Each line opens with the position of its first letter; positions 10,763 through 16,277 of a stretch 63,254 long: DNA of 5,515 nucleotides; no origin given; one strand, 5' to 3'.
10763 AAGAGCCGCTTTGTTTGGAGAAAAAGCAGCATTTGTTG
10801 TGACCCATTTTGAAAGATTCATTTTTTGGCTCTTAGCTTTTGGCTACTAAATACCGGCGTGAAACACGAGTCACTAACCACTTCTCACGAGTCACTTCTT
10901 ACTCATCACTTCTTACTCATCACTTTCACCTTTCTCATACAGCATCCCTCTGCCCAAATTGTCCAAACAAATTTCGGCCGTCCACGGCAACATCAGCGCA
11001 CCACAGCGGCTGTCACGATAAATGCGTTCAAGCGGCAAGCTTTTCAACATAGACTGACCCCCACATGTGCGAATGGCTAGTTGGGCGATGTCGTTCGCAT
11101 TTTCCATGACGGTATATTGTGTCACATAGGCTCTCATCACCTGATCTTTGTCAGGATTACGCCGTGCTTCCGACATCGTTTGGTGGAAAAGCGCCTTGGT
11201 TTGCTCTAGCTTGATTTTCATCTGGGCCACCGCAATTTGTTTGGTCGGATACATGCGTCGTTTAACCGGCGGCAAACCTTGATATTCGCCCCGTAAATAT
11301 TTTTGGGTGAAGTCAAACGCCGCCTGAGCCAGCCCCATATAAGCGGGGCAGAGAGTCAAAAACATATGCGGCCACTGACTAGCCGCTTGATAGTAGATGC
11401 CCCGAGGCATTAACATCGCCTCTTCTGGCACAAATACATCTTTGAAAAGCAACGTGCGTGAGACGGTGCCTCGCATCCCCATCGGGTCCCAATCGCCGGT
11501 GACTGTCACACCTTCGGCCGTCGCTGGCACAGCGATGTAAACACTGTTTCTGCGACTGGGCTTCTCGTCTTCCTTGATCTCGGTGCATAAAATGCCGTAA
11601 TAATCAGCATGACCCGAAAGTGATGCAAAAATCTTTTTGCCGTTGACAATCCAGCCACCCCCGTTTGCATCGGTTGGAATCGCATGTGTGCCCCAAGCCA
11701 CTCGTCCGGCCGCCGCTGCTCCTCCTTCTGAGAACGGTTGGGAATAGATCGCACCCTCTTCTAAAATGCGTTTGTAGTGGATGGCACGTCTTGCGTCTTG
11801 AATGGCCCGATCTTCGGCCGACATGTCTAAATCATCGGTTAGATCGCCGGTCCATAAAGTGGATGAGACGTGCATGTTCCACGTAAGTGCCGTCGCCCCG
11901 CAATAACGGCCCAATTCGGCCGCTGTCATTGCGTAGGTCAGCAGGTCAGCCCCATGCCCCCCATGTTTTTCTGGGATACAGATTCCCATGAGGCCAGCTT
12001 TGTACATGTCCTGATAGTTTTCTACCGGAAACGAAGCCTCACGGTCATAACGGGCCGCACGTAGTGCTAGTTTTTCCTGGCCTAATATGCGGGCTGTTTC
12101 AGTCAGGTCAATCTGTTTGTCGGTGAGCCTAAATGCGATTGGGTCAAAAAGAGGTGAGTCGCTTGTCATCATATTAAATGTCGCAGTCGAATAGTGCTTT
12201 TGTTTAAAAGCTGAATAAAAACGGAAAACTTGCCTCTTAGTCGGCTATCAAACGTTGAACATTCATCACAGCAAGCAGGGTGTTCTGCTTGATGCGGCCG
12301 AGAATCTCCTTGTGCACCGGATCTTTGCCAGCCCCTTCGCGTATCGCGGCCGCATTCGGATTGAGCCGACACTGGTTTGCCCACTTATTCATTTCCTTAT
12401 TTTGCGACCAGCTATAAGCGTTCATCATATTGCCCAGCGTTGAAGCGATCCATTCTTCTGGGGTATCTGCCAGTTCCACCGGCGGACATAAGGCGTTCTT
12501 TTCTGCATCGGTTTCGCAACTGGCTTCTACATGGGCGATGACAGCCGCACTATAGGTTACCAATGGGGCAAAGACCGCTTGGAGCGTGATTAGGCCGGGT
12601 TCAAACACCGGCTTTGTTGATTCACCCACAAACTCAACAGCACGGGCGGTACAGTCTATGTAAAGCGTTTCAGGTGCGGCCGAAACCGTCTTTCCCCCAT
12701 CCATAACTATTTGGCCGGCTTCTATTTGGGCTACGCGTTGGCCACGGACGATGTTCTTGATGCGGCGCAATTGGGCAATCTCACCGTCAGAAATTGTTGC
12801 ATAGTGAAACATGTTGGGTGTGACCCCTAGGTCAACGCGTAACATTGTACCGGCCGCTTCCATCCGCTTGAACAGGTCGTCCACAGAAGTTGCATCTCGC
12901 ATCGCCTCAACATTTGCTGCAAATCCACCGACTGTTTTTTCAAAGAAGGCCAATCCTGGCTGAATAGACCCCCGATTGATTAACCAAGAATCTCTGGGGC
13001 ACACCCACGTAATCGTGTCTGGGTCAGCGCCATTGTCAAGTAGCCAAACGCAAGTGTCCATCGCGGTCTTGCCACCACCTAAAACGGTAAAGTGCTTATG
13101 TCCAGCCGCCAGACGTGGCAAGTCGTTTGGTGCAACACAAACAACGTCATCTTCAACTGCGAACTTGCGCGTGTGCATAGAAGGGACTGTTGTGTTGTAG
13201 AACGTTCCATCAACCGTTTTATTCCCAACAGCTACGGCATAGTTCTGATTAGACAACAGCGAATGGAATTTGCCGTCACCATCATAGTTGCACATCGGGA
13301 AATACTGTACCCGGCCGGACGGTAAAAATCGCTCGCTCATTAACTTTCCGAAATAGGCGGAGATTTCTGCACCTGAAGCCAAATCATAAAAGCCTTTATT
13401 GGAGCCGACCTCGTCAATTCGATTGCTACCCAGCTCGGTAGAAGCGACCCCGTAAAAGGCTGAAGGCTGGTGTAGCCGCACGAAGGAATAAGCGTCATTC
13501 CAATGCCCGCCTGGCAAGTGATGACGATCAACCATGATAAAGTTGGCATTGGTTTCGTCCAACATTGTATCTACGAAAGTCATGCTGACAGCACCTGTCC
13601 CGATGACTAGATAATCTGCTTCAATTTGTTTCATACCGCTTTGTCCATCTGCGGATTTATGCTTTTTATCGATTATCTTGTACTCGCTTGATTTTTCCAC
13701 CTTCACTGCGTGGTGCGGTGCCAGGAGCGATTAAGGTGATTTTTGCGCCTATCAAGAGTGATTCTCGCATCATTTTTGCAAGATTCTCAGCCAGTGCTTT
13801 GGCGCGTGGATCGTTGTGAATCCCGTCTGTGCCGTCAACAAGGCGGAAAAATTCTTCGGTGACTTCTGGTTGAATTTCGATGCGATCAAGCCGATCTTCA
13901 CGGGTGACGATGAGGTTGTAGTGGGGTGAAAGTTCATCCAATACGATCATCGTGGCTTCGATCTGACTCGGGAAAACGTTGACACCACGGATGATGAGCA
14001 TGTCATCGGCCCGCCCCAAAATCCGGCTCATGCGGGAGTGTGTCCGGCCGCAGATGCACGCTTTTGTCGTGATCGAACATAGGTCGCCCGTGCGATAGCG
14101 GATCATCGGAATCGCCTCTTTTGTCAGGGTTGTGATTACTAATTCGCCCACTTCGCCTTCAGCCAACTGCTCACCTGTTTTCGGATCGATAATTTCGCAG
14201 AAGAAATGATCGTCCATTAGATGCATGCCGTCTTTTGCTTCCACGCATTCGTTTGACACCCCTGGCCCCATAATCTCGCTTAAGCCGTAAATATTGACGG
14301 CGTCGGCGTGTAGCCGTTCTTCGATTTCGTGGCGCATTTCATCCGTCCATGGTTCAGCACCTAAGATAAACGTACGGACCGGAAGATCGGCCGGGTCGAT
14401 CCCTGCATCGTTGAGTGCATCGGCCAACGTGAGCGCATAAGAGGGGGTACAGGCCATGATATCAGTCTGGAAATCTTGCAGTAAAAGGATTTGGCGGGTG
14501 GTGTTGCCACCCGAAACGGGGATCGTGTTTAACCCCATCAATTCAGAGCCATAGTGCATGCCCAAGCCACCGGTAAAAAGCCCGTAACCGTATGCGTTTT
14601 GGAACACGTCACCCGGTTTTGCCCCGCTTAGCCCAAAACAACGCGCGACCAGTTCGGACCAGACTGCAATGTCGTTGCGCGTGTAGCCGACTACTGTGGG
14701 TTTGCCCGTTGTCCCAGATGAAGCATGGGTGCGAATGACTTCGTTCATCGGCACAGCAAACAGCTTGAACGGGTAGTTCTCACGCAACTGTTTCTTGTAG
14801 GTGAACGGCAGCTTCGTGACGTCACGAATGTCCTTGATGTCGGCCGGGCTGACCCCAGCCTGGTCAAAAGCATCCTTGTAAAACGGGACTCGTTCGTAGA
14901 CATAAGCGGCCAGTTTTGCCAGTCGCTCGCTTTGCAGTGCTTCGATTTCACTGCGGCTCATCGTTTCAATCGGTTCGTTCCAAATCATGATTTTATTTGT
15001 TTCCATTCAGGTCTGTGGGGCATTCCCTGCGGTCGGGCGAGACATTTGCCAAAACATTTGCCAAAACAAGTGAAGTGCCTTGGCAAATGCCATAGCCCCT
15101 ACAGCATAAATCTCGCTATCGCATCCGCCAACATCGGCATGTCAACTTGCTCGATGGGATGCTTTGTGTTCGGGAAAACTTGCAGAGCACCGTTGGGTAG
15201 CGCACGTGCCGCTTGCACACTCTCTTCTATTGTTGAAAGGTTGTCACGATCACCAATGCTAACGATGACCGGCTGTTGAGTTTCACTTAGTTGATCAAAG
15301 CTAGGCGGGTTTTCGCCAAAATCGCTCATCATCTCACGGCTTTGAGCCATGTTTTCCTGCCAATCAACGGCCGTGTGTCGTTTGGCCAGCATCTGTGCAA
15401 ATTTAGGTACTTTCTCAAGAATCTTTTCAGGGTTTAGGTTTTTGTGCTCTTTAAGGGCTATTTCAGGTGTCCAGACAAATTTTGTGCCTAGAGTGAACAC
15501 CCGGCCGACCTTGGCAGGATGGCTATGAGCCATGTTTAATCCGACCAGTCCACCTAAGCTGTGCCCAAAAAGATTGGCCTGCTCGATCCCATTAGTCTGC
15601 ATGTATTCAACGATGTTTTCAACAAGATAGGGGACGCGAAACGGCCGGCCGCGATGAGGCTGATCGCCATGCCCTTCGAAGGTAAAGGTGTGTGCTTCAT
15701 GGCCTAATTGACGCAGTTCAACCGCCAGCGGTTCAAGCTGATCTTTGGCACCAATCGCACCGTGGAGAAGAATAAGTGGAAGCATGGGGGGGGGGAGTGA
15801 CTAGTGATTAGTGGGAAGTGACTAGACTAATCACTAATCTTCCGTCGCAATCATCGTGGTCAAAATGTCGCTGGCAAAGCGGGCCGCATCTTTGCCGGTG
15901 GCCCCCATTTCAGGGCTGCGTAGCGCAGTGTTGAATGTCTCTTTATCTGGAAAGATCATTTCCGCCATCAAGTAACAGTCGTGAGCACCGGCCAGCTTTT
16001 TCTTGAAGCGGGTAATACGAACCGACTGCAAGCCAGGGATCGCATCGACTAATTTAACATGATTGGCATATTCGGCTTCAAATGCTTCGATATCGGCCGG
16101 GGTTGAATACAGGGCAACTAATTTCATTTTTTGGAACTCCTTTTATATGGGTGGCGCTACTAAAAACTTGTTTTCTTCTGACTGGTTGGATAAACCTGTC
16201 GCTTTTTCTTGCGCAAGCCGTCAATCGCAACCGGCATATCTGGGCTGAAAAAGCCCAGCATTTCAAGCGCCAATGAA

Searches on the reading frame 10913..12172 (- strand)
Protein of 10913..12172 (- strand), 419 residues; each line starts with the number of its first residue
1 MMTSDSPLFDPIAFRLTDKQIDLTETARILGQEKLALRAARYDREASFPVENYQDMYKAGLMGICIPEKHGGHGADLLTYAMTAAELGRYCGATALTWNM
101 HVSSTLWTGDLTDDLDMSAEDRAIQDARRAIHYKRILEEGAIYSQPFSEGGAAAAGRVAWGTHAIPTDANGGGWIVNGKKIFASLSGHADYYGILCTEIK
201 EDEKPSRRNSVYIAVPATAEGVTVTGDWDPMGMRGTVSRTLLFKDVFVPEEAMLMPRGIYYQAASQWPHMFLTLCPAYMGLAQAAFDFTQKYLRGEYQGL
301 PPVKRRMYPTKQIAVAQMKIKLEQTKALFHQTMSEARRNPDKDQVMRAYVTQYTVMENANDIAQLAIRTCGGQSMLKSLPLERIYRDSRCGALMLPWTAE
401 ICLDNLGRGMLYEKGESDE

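Call 22: search_protein_families(library=pfam, proteins=[window:10913-12172:-])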
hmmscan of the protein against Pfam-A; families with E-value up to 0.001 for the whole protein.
window:10913-12172:- (419 aa): 5 families
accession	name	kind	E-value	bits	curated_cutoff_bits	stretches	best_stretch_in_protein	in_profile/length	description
PF02771.21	Acyl-CoA_dh_N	-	1.4e-17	64.5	22.9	1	17-103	1-87/113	Acyl-CoA dehydrogenase, N-terminal domain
PF02770.24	Acyl-CoA_dh_M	-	1.3e-13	51.4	33.3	1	167-246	21-97/97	Acyl-CoA dehydrogenase, middle domain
PF00441.29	Acyl-CoA_dh_1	-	1.2e-11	45.4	22.4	1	272-408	16-147/150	Acyl-CoA dehydrogenase, C-terminal domain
PF08028.16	Acyl-CoA_dh_2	-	1.7e-11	45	22.7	1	273-390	2-125/134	Acyl-CoA dehydrogenase, C-terminal domain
PF11794.13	HpaB_N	-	0.00097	19.2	35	0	171-255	175-270/270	4-hydroxyphenylacetate 3-hydroxylase N terminal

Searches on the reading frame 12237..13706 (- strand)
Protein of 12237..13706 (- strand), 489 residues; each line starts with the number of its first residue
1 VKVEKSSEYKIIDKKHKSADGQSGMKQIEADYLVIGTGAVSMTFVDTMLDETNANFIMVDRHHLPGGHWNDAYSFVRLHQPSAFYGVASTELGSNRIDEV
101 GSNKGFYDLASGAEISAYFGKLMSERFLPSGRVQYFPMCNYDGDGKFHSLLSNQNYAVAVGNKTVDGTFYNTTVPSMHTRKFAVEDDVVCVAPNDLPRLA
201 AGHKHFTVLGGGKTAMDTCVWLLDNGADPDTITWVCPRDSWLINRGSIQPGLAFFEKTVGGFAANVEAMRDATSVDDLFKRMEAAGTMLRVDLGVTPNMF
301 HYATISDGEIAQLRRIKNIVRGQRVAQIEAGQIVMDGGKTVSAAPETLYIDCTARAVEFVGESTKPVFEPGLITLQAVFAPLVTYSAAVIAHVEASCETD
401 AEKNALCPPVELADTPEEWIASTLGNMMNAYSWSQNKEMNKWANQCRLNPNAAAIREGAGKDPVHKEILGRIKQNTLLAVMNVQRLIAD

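Call 22: search_protein_families(library=pfam, proteins=[window:12237-13706:-])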
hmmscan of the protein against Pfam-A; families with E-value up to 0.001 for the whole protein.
window:12237-13706:- (489 aa): 0 families

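Call 29: search_protein_families(library=ncbifam, proteins=[window:12237-13706:-], max_evalue=0.01)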
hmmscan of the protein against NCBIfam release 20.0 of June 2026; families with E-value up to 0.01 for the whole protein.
window:12237-13706:- (489 aa): 1 family
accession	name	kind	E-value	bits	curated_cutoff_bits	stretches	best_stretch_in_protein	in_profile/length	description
NF040505.1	ArsO_flavin_mono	equivalog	0.00075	19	425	1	31-89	2-59/346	ArsO family NAD(P)H-dependent flavin-containing monooxygenase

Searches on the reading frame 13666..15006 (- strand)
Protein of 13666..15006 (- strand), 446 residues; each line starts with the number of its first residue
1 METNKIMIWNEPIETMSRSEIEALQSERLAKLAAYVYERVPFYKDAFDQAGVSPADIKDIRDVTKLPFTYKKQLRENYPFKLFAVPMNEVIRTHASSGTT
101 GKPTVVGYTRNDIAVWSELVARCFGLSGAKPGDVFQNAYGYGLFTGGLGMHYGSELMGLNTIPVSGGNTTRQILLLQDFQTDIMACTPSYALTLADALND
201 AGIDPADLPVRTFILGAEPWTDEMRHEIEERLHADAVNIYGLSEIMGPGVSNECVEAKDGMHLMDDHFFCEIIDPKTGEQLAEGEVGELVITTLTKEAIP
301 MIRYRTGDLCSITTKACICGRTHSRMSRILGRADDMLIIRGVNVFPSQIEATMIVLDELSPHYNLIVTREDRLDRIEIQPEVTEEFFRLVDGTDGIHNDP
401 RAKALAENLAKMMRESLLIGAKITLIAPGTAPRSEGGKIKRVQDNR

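Call 22: search_protein_families(library=pfam, proteins=[window:13666-15006:-])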
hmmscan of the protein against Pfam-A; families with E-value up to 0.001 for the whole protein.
window:13666-15006:- (446 aa): 2 families
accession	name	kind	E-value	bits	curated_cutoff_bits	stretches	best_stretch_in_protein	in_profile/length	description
PF14535.12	AMP-binding_C_2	-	1.2e-21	77.2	25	1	341-446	1-96/96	AMP-binding enzyme C-terminal domain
PF00501.34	AMP-binding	-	1.8e-13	50.5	29.9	1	96-292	170-375/384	AMP-binding enzyme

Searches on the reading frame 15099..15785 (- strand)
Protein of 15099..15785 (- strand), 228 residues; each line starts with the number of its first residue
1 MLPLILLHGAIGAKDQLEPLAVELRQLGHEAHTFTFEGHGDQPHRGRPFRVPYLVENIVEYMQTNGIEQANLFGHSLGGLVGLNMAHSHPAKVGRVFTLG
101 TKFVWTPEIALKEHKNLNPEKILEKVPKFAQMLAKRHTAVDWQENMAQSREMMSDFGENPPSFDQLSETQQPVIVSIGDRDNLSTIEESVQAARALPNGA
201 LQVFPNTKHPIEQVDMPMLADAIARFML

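Call 82: search_protein_families(library=pfam, proteins=[window:15099-15785:-], max_evalue=0.01)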
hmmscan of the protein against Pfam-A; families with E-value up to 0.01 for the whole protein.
window:15099-15785:- (228 aa): 10 families
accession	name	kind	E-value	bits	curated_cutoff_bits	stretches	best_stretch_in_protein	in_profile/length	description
PF00561.26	Abhydrolase_1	-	7e-19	68.9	25.8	1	3-134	2-128/245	alpha/beta hydrolase fold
PF12146.15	Hydrolase_4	-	2.9e-13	50.1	27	1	4-134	7-134/239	Serine aminopeptidase, S33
PF12697.13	Abhydrolase_6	-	1.1e-09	39.7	26.3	1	4-218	1-207/217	Alpha/beta hydrolase family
PF00975.26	Thioesterase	-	1.2e-06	29.3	26.4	1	3-192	2-187/226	Thioesterase domain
PF20408.4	Abhydrolase_11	-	2.9e-06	27.6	27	1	4-100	5-106/193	Alpha/beta hydrolase domain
PF12695.13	Abhydrolase_5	-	0.00022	21.5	27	0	63-100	52-88/164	Alpha/beta hydrolase family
PF00756.26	Esterase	-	0.00044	20.5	22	1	61-106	105-158/251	Putative esterase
PF02230.22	Abhydrolase_2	-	0.00054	20.3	23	1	55-122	90-157/217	Phospholipase/Carboxylesterase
PF07819.20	PGAP1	-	0.0017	18.6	24.3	0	53-101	74-127/233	PGAP1-like alpha/beta domain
PF05591.17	T6SS_VipA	-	0.0056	16.9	24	1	109-153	90-134/155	Type VI secretion system, VipA, VC_A0107 or Hcp2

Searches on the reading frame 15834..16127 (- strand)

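Call 82: search_protein_families(library=pfam, proteins=[window:15834-16127:-], max_evalue=0.01)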
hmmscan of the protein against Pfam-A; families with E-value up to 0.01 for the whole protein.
window:15834-16127:- (97 aa): 1 family
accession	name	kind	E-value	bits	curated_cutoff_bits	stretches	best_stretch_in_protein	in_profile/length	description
PF07110.17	EthD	-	1.6e-08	36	22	1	13-86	6-94/96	EthD domain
